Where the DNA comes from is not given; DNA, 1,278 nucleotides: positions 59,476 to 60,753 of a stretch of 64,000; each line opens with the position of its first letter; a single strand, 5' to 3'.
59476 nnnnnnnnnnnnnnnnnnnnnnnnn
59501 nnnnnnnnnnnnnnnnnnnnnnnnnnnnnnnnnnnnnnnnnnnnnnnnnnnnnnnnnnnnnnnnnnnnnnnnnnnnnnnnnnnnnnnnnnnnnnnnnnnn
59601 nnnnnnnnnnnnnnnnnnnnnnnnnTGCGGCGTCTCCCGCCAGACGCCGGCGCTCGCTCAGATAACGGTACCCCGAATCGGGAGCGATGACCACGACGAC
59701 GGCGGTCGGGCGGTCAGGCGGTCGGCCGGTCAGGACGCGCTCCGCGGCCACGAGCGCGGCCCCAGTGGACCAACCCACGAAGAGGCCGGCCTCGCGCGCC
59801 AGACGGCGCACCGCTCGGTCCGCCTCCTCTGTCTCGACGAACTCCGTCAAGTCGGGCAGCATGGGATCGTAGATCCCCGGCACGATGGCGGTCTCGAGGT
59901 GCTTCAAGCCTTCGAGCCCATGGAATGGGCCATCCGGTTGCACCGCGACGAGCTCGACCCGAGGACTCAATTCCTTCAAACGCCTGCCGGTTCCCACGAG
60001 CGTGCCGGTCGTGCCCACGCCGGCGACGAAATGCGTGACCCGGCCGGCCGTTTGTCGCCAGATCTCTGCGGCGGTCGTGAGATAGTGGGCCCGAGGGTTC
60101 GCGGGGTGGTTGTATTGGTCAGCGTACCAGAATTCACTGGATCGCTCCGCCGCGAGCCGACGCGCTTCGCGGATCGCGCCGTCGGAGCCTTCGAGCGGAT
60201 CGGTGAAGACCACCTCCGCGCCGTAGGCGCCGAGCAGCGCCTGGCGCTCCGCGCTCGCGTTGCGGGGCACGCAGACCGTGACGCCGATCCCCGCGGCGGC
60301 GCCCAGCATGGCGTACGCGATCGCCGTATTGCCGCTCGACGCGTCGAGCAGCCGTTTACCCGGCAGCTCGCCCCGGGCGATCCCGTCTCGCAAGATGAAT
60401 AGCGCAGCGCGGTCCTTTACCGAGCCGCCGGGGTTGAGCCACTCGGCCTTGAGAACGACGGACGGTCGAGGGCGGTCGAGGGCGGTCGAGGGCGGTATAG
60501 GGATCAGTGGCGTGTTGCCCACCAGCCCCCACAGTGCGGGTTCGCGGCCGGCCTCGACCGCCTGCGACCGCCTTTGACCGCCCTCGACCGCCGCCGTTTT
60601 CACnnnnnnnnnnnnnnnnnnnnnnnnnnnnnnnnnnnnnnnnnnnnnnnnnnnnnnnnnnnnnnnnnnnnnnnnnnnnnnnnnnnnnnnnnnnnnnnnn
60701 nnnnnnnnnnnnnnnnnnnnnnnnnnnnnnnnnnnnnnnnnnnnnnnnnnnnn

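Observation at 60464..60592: Inverted arrays of a tandem 10-mer embedded in the first 50 codons of cysM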

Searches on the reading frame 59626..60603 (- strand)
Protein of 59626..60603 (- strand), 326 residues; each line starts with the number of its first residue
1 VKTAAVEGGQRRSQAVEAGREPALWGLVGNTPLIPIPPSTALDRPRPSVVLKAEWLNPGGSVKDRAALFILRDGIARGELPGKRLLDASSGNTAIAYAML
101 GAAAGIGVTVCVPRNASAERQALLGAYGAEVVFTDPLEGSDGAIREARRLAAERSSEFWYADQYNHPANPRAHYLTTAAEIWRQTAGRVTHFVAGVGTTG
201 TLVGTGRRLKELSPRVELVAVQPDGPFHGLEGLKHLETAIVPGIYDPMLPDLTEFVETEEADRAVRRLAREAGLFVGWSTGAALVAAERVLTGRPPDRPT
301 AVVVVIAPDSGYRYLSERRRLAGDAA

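Call 13: find_homologous_proteins(query=window:59626-60603:-, max_evalue=1e-30)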
Query window:59626-60603:- (326 aa): 7999 proteins with E <= 1e-30 among 8000 candidates; the best 120 are listed.
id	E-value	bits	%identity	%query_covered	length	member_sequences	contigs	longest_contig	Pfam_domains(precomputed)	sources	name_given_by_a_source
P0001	1.7e-205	699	98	100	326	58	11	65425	PF00291.32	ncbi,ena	-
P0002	1.8e-187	640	90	100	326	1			PF00291.32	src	-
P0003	1.9e-174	597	85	100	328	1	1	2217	PF00291.32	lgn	-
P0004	1.5e-173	594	84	100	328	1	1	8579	PF00291.32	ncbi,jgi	-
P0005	1.7e-173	594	84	99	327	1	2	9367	PF00291.32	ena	-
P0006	1.9e-173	594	84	100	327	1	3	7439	PF00291.32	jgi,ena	-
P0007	3.1e-173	593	85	99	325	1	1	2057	PF00291.32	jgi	-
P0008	3.9e-173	593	84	100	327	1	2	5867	PF00291.32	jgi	-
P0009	1.1e-172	592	84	100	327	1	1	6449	PF00291.32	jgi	-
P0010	1.4e-172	591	84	100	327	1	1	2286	PF00291.32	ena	-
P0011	5.3e-172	589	83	100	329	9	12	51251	PF00291.32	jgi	-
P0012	1.8e-171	587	83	99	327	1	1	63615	PF00291.32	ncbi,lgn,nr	ncbi:MAG TPA: cysteine synthase family protein [Gemmatimonadales bacterium]|nr:cysteine synthase fam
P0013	7.5e-171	585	85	98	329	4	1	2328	PF00291.32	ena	-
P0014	1.2e-170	585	83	100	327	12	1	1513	PF00291.32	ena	-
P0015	2.1e-170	584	82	100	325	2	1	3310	PF00291.32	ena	-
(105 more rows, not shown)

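Call 14: search_protein_families(library=ncbifam, proteins=[window:59626-60603:-])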
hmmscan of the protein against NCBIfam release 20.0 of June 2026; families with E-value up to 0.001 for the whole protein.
window:59626-60603:- (326 aa): 32 families (the best 25 are shown)
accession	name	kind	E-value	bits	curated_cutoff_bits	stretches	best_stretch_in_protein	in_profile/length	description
TIGR01138.1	cysM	equivalog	3.8e-89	299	394.2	1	26-316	4-286/290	cysteine synthase B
TIGR01136.1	cysKM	subfamily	1.2e-84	284.2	344.15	1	27-317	4-296/299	cysteine synthase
NF008735.0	PRK11761.1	equivalog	1.8e-71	240.9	413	1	24-317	6-291/296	cysteine synthase CysM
TIGR01139.1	cysK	equivalog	1.3e-68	231.4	350.95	1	27-317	4-295/298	cysteine synthase A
NF007989.0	PRK10717.1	equivalog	4.2e-61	206.9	387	1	25-317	9-315/334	cysteine synthase A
TIGR01137.1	cysta_beta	equivalog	5.6e-57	193.4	510.25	1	26-316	7-307/457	cystathionine beta-synthase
TIGR03945.1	PLP_SbnA_fam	equivalog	1.8e-51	175.1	349.95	1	27-316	4-296/304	2,3-diaminopropionate biosynthesis protein SbnA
NF053679.1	CysteaSynCapA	equivalog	6.4e-43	146.8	600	1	24-316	10-316/329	cysteate synthase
NF006094.0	PRK08246.1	subfamily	3.9e-16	59.3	331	1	24-224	17-201/310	serine/threonine dehydratase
NF005292.0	PRK06815.1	equivalog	4.7e-16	58.7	371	1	46-224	35-205/320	threonine/serine dehydratase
NF005035.0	PRK06450.1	equivalog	8e-15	54.5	301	1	48-211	66-218/338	threonine synthase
NF004170.0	PRK05638.1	equivalog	4.8e-14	51.8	421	1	29-211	65-234/442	threonine synthase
NF005454.0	PRK07048.1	equivalog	6.6e-13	48.5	452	1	38-226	31-211/324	threo-3-hydroxy-L-aspartate ammonia-lyase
NF052478.1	CystDsulMYC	equivalog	6.7e-12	45.4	600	1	48-314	38-320/354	L-cysteine desulfhydrase Cds1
NF006050.0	PRK08197.1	equivalog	2.6e-11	42.9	303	1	29-162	79-202/406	threonine synthase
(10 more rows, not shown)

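Call 18: find_related_loci(query=A1, collection=genome_contigs, flank=3000)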
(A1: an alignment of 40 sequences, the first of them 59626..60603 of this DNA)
Query A1 (326 aa) in genome_contigs; peptide patterns used: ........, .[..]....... (x = any residue, [..] = any of these).
600 stretches matched a pattern (row limit reached: there are more); 595 encode a relative of the query (tblastn E <= 1e-3); the best 80 are kept; 80 distinct loci.
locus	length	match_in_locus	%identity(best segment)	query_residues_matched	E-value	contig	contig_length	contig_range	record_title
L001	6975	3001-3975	81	1-323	4e-157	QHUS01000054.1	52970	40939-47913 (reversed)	MAG: Gemmatimonadetes bacterium isolate AG22 14_1009_02_40cm_scaffold_327_e_197.2_curated, whole genome shotgun sequence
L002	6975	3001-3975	80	1-324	6e-157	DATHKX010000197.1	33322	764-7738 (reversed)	MAG TPA_asm: Gemmatimonadales bacterium isolate SMAG_U12591 k141_426859, whole genome shotgun sequence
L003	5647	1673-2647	79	3-323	7e-155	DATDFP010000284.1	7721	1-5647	MAG TPA_asm: Gemmatimonadales bacterium isolate SMAG_U229 k141_866618, whole genome shotgun sequence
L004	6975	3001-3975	79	1-324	1e-153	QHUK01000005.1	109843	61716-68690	MAG: Gemmatimonadetes bacterium isolate AG3 14_0919_02_20cm_scaffold_7_e_602_curated, whole genome shotgun sequence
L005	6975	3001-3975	81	1-324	8e-152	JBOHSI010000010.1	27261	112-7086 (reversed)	MAG: Gemmatimonadales bacterium isolate M3-S_metawrap_bin.43 k127_2535702, whole genome shotgun sequence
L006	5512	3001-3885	76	21-319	7e-145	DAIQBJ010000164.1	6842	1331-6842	MAG TPA_asm: Gemmatimonadales bacterium isolate CTOTU27894 NODE_2272_length_6842_cov_5.349639, whole genome shotgun sequ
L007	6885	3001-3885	76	21-316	6e-132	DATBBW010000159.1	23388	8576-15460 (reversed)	MAG TPA_asm: Gemmatimonadales bacterium isolate SMAG_U5769 k141_3738492, whole genome shotgun sequence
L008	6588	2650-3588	69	10-323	1e-128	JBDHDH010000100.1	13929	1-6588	MAG: Gemmatimonadota bacterium isolate M8-32_Bin_209 M8-32_Bin_209_scaffold_14328, whole genome shotgun sequence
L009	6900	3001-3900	67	21-319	8e-123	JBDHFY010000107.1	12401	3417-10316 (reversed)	MAG: Gemmatimonadota bacterium isolate M8-58_Bin_338 M8-58_Bin_338_scaffold_26253, whole genome shotgun sequence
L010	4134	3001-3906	58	13-318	4e-105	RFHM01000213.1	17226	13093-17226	MAG: Acidobacteria bacterium isolate J050 k99_493215, whole genome shotgun sequence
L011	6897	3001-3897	56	11-318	2e-104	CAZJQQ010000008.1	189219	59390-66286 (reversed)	MAG TPA_asm: uncultured Clostridia bacterium isolate SRP119689_co1_191 genome assembly, contig: NODE_38_length_189219_co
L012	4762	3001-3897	58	27-318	2e-104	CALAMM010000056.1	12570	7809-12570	MAG: uncultured Fimbriimonadales bacterium isolate R1_Bin_MAXBIN__078_1 genome assembly, contig: c_000003688537, whole g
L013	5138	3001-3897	60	27-318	2e-104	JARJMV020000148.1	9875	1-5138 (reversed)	MAG: bacterium isolate MAG_7 k141_208944, whole genome shotgun sequence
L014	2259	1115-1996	61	20-320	3e-109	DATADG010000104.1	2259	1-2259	MAG TPA_asm: Gemmatimonadales bacterium isolate SMAG_U6744 k141_691566, whole genome shotgun sequence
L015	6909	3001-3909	57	14-318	4e-104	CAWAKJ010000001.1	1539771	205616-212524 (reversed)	MAG: Vicinamibacterales bacterium isolate MFD02360.bin.1.271 genome assembly, contig: contig_295, whole genome shotgun s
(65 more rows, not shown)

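Call 53: predict_structure(alignment_id=A1)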
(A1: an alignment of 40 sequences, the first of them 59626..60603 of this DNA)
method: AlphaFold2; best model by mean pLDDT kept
length: 326 residues; sequences in the alignment: 40
mean_pLDDT: 74.4   pTM: 0.75
mean pLDDT of the five models: 74.4, 69.7, 65.1, 55.7, 50.0
residues with pLDDT >= 90: 67; 70-90: 149; 50-70: 67; < 50: 43
segments of 3 or more residues with pLDDT < 50: 1-18, 56-60, 228-239, 310-312
pLDDT, mean of each block of 10 residues (from residue 1): 30 40 68 72 64 54 78 94 88 80 90 75 83 81 87 96 86 87 89 81 91 92 57 43 75 84 81 71 84 64 68 54 56
secondary structure, 60 per line:
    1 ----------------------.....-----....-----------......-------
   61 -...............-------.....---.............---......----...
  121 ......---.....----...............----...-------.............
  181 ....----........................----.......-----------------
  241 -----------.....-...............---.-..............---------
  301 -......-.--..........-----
elements in order: H23-27 E33-36 E48-53 H62-76 E84-88 H92-104 E108-113 H118-126 E130-134 H139-153 E158-160 H168-184 E189-195 H196-212 E217-223 E252-256 H258-272 H278-291 E302-307 H312-321
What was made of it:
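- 60552..60602 (-): 5' arm of the mRNA hairpin. It is an imperfect array of about four 10-nt units (GGCGGUCGAG-like) and encodes the N-terminal tail of CysM (residues about 1-17). AlphaFold2 gives pLDDT below 50 for residues 1-18 (call 53).
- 60450..60501 (-): 3' arm of the mRNA hairpin. It contains the perfect 3.4-copy 10-mer array (60463-60496) and encodes the CysM surface loop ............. between strands beta1 and beta2. The model places strands at residues 33-36 and 48-53 on either side of this loop (call 53).
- On In-frame mobile palindromic insertion (RPE or MITE type): The AlphaFold2 model gives residues 1-18 as disordered and the 3'-arm peptide as a loop between strands 33-36 and 48-53 (call 53).
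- Residues 1-18 have pLDDT below 50, and the 3' arm encodes a loop between two strands (call 53). The arm-encoded peptides lie on the protein surface or are disordered, as reported for in-frame palindromic elements (call 53).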

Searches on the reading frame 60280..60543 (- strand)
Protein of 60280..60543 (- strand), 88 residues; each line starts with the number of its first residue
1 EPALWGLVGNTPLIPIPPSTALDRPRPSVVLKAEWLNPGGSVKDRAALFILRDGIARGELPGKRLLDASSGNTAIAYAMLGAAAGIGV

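Call 25: find_related_loci(query=A2, collection=metagenome_contigs, flank=2500)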
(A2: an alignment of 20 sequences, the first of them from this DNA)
Query A2 (88 aa) in metagenome_contigs; peptide patterns used: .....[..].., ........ (x = any residue, [..] = any of these).
600 stretches matched a pattern (row limit reached: there are more); 471 encode a relative of the query (tblastn E <= 1e-3); the best 80 are kept; 80 distinct loci.
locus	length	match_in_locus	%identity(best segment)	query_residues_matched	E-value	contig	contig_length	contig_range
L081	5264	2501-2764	95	1-88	9e-52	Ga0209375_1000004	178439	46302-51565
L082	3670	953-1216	93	1-88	7e-50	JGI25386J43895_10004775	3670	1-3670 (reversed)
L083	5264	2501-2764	91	1-88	5e-49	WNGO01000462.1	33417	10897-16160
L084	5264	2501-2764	91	1-88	9e-49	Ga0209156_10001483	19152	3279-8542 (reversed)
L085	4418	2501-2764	91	1-88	2e-48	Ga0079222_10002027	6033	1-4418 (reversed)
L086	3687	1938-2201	91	1-88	1e-48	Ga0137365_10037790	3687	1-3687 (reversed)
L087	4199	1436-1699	89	1-88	6e-48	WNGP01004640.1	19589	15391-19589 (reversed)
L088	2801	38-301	90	1-88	2e-47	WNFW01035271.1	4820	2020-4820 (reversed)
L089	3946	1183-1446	89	1-88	1e-47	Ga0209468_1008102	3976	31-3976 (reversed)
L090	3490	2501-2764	90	1-88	1e-47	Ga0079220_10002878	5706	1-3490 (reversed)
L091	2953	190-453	88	1-88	1e-47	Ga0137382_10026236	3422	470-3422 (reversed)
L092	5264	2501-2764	88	1-88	4e-47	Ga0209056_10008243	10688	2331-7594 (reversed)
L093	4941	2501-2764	86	1-88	7e-47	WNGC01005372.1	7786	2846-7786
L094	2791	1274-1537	88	1-88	5e-47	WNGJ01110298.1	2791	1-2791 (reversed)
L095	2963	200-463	84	1-88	3e-45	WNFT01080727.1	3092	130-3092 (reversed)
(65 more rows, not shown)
